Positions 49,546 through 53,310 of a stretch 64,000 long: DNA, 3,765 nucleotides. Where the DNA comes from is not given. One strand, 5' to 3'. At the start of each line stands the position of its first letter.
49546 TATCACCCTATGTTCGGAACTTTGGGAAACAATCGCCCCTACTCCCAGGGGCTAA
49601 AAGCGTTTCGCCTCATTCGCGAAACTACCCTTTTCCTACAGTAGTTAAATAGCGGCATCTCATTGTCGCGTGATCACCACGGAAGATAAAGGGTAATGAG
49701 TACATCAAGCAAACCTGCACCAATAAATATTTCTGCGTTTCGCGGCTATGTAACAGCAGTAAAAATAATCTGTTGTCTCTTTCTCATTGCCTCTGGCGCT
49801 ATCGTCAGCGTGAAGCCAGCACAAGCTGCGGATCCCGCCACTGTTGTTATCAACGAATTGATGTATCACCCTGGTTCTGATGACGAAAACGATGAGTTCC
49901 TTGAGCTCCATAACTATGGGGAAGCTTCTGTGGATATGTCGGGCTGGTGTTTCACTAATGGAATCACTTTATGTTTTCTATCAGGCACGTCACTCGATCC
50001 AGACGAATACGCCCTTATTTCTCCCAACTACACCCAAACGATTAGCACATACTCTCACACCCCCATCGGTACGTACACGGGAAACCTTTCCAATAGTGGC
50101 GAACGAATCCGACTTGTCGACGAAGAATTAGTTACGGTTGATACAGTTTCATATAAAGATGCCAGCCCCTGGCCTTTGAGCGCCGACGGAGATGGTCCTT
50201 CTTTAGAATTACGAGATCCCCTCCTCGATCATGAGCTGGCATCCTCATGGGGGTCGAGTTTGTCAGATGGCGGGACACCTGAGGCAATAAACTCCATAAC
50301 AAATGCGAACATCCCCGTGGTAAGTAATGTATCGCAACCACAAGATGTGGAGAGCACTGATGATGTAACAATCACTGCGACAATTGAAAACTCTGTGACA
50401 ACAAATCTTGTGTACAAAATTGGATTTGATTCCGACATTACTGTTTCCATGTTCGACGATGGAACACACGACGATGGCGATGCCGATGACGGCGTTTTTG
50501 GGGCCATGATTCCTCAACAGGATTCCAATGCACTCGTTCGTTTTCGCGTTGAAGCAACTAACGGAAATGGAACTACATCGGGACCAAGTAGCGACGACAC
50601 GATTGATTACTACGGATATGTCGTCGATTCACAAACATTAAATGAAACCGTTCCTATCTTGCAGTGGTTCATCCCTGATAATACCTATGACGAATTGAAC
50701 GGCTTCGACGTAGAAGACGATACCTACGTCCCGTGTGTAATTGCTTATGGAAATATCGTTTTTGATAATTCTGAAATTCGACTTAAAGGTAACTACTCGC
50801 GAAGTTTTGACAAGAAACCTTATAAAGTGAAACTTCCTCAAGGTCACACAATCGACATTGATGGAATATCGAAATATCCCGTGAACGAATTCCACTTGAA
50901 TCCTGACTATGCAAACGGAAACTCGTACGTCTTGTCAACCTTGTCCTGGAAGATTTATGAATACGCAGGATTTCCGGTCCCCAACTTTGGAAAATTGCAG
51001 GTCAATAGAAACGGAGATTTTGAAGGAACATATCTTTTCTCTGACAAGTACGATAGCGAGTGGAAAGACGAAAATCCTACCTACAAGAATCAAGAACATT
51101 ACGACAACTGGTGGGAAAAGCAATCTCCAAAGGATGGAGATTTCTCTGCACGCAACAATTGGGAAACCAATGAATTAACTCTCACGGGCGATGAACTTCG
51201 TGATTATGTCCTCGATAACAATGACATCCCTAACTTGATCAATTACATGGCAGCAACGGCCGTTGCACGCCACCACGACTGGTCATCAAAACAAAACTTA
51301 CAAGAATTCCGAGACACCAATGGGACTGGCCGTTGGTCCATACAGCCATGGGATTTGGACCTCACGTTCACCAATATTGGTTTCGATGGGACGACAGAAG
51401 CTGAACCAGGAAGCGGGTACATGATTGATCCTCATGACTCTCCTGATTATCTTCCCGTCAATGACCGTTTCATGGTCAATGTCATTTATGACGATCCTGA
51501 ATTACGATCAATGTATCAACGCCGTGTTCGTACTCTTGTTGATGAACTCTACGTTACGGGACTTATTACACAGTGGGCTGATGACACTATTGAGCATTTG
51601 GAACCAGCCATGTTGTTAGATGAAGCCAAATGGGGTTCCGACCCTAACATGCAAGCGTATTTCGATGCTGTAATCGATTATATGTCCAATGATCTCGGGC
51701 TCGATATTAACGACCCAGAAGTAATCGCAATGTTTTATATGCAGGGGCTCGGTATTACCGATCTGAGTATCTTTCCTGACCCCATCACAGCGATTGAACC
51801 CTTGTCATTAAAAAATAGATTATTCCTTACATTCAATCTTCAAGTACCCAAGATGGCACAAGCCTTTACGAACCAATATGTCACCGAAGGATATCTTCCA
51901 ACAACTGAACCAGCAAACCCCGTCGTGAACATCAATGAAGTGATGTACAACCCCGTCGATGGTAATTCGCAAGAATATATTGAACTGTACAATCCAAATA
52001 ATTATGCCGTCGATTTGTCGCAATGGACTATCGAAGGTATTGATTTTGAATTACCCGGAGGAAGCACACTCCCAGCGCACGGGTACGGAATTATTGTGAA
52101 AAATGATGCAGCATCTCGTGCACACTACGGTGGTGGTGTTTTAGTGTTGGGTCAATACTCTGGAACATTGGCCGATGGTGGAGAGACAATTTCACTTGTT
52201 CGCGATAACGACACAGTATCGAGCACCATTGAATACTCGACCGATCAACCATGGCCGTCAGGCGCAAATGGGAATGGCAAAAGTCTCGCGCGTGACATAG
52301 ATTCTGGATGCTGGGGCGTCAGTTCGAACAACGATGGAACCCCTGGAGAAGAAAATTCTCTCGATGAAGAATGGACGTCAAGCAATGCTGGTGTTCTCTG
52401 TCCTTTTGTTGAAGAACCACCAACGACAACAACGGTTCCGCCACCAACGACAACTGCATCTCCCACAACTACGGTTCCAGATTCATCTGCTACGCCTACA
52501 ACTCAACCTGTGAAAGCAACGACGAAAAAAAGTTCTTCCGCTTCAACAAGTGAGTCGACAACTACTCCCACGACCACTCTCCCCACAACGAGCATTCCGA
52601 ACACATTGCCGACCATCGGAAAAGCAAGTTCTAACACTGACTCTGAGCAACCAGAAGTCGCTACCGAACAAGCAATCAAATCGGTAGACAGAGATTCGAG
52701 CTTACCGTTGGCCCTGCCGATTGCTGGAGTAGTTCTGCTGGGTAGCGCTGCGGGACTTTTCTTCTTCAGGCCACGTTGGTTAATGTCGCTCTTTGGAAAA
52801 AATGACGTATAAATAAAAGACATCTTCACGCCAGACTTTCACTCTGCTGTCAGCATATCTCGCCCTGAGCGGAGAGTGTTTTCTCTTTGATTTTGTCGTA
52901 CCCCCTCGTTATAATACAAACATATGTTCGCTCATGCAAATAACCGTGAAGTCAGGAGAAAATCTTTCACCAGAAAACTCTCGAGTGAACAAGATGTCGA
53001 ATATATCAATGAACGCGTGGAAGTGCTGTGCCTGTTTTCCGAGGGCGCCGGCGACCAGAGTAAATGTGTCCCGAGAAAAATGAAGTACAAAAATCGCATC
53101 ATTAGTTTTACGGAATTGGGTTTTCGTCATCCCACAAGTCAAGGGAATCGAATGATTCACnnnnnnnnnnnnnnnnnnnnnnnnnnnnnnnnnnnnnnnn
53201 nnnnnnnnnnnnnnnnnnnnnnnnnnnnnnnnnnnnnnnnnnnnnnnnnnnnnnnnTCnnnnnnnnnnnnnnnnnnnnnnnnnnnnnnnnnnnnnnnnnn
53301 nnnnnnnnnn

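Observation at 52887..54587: Compact SOS cassette: consensus promoter with overlapping LexA box, a leaderless 110-aa ORF, and a tightly coupled UmuC-like polymerase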

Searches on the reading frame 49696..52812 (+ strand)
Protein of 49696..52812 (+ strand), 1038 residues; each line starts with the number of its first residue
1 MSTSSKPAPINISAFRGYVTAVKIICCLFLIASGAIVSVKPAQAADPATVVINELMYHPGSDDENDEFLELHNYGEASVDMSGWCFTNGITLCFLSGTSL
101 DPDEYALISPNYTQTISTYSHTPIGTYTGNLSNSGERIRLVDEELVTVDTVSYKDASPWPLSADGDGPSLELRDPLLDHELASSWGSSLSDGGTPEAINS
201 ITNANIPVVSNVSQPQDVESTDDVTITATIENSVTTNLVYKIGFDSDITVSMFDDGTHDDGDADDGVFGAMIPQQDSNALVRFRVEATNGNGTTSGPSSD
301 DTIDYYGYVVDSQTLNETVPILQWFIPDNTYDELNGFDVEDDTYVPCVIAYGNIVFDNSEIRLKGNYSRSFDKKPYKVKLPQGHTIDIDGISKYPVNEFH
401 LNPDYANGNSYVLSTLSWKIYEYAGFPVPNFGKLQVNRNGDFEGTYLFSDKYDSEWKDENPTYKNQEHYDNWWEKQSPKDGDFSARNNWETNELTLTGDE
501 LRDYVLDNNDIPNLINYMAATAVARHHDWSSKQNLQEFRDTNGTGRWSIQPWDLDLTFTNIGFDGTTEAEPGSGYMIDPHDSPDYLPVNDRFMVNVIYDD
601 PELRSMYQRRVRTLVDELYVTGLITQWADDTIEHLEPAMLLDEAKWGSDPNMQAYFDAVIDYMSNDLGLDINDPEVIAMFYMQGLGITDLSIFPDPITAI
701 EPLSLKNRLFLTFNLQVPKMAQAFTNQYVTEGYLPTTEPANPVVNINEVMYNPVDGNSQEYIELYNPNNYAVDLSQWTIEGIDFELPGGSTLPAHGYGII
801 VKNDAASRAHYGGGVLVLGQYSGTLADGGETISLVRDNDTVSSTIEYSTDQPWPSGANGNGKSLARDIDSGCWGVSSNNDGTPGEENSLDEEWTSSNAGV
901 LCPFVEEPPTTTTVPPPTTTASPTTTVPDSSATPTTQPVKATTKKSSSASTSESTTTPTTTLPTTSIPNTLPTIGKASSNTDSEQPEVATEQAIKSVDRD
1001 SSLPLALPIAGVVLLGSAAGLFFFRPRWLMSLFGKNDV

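Call 70: search_protein_families(library=pfam, proteins=[window:49696-52812:+], max_evalue=0.00001)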
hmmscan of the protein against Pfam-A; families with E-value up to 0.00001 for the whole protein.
window:49696-52812:+ (1038 aa): 2 families
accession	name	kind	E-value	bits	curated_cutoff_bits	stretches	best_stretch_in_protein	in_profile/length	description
PF00932.25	LTD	-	9.8e-33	113.2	34.3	2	739-847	3-107/109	Lamin Tail Domain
PF08757.17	CotH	-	9.5e-22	78.3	23.8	1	361-663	1-311/322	CotH kinase protein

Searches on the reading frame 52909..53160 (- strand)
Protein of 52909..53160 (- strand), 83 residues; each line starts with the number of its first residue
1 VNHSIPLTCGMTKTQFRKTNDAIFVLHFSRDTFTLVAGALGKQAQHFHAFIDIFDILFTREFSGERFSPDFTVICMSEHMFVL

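Call 3: search_protein_families(library=pfam, proteins=[window:52909-53160:-], max_evalue=1)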
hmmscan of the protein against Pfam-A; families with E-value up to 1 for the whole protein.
window:52909-53160:- (83 aa): 1 family
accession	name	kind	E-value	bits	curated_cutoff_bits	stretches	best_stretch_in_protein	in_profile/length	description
PF22551.1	TY-Chap1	-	0.049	13.7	27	1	7-69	70-131/132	T3SS (YopN, CesT) and YbjN peptide-binding chaperone 1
